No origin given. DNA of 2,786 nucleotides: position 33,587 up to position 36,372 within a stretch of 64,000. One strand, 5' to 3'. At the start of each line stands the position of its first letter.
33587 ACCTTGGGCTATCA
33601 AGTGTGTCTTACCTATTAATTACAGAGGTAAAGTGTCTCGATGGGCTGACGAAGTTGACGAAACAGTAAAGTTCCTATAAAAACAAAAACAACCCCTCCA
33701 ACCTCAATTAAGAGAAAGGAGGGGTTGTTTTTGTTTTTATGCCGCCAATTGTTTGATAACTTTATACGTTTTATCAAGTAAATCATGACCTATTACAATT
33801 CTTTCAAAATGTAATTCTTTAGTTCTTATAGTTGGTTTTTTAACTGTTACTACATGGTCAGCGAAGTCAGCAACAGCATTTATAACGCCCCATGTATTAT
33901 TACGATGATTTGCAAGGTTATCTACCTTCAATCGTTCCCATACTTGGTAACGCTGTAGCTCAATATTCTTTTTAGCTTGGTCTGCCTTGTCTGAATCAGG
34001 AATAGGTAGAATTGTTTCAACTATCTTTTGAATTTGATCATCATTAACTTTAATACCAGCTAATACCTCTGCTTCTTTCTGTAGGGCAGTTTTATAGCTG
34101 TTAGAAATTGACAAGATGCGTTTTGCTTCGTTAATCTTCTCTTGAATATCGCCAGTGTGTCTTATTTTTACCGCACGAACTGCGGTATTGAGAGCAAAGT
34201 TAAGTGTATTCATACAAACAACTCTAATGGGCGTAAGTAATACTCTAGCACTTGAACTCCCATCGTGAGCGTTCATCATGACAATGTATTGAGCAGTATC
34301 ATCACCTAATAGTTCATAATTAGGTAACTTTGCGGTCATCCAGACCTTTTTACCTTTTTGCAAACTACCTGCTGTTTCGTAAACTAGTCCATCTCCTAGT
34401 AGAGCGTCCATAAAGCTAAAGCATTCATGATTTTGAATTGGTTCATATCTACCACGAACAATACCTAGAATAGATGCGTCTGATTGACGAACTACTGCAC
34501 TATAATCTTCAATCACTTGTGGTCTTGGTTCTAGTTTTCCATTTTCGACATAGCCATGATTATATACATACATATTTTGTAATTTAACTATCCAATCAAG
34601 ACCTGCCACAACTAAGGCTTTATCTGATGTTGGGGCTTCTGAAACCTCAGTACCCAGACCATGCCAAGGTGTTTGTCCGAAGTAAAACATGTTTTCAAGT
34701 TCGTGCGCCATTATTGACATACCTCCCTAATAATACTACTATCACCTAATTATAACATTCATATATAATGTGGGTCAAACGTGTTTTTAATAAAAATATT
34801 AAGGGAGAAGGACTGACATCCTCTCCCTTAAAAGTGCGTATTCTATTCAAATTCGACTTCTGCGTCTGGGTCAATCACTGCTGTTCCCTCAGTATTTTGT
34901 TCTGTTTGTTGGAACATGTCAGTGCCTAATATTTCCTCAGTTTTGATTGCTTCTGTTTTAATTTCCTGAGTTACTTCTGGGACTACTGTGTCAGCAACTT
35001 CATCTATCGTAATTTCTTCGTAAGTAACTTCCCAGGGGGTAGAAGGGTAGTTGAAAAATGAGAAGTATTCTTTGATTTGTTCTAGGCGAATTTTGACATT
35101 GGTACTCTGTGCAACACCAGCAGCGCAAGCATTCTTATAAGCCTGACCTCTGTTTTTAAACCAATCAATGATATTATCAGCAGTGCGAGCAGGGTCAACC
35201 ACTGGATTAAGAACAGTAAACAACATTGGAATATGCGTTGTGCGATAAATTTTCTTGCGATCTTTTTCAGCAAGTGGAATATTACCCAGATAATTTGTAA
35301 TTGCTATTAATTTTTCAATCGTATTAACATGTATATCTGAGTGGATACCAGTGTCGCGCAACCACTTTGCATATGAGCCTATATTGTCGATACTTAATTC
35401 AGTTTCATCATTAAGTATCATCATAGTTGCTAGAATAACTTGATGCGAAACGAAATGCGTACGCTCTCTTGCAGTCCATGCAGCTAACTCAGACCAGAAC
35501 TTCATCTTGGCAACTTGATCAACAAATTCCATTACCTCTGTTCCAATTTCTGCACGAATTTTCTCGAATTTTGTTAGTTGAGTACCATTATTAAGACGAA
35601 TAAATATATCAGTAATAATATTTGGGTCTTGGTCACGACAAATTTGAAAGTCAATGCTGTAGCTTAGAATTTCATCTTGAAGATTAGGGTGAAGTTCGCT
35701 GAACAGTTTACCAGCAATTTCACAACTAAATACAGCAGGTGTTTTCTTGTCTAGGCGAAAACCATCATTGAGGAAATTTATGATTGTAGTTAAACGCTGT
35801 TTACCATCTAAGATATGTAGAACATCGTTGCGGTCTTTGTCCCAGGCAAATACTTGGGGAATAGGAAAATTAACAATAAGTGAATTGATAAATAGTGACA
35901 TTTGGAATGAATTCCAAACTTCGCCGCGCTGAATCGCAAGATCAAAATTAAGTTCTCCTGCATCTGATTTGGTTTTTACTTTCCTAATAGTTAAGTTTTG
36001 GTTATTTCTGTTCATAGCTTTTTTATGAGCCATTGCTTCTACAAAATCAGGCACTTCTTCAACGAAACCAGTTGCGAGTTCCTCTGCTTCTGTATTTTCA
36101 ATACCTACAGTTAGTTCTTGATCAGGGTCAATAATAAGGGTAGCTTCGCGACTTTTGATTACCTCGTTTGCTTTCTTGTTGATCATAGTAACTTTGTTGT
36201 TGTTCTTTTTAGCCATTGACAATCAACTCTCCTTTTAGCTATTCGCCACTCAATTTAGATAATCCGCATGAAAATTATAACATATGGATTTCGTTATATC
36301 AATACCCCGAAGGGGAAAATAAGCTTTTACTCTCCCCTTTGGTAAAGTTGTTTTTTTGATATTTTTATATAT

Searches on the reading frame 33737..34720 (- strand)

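Call 3: search_protein_families(library=pfam, proteins=[window:33737-34720:-], max_evalue=1)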
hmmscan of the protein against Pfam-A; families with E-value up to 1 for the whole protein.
window:33737-34720:- (327 aa): 2 families
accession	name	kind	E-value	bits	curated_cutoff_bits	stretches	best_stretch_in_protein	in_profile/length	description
PF06067.16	DUF932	-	7.3e-55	186.6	23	1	85-297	2-216/227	Domain of unknown function (DUF932)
PF08703.15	PLC-beta_C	-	0.072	13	27.6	1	191-265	161-232/272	PLC-beta C terminal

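Call 4: search_protein_families(library=phrogs, proteins=[window:33737-34720:-], max_evalue=0.01)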
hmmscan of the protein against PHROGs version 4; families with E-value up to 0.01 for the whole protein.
window:33737-34720:- (327 aa): 3 families
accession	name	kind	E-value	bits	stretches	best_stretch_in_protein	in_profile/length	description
phrog_1221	-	unknown function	5.1e-74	250.5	1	3-297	15-316/355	-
phrog_12094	-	unknown function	7.9e-08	32.7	1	140-254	94-204/281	-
phrog_21518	-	unknown function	0.0007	20.1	1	145-287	115-258/285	-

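Call 76: search_protein_families(library=ncbifam, proteins=[window:33737-34720:-], max_evalue=0.01)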
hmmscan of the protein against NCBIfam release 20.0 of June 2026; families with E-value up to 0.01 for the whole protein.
window:33737-34720:- (327 aa): 1 family
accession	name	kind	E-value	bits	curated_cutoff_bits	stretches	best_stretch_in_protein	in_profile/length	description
TIGR03299.1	LGT_TIGR03299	subfamily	1.7e-69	234.4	110.7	1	9-300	1-291/312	phage/plasmid-like protein TIGR03299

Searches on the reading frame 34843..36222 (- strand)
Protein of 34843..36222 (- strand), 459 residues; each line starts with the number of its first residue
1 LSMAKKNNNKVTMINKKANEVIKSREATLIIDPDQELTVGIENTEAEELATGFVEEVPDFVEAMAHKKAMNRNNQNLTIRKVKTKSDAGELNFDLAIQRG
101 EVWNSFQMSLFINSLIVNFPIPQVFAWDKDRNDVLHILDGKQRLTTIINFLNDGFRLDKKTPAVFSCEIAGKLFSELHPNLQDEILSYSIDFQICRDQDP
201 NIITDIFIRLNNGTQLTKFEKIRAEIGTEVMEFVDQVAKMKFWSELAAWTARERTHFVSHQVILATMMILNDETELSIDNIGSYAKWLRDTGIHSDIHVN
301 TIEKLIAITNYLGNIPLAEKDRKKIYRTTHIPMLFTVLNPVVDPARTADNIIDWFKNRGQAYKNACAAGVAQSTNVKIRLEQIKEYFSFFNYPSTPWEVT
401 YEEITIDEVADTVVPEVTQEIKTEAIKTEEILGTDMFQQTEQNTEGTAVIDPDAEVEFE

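Call 3: search_protein_families(library=pfam, proteins=[window:34843-36222:-], max_evalue=1)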
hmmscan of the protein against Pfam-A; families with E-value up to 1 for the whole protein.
window:34843-36222:- (459 aa): 2 families
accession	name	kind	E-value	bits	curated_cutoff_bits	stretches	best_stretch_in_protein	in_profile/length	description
PF03235.19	GmrSD_N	-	1.3e-18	68.3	33.2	1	97-226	17-198/199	GmrSD restriction endonuclease, N-terminal domain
PF13328.12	HD_4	-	0.076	13.2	27.2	1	217-264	54-103/156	HD domain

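Call 4: search_protein_families(library=phrogs, proteins=[window:34843-36222:-], max_evalue=0.01)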
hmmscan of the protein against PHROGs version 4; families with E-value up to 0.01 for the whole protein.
window:34843-36222:- (459 aa): 4 families
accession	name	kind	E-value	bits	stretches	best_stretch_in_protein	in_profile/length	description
phrog_2598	-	unknown function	1.3e-43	150.5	1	65-386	20-348/352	-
phrog_1583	-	unknown function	6.4e-19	69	1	64-227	8-173/417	-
phrog_26759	-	unknown function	1.6e-07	31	1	78-238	10-184/593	-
phrog_17051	-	unknown function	0.00055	19.9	0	165-281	202-315/584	-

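Call 5: search_protein_families(library=padloc, proteins=[window:34843-36222:-], max_evalue=1)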
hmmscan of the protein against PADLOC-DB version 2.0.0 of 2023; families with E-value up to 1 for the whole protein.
window:34843-36222:- (459 aa): 5 families
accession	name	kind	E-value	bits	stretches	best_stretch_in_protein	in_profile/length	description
PDLC03877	NsnA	-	4.5e-30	103.2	1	39-250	22-224/385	-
PDLC04027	PD-T4-2_A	-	1.5e-17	61.7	1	88-387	49-361/363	-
PDLC04151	HEC-05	-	2.1e-07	28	3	65-128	15-76/600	-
PDLC04150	HEC-05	-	4.9e-05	20.4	2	96-128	26-58/583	-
PDLC03418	REase_II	-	6.9e-05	20.1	1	96-218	37-150/372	Type II restriction enzyme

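Call 76: search_protein_families(library=ncbifam, proteins=[window:34843-36222:-], max_evalue=0.01)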
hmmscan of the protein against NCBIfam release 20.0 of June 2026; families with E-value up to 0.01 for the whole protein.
window:34843-36222:- (459 aa): 0 families
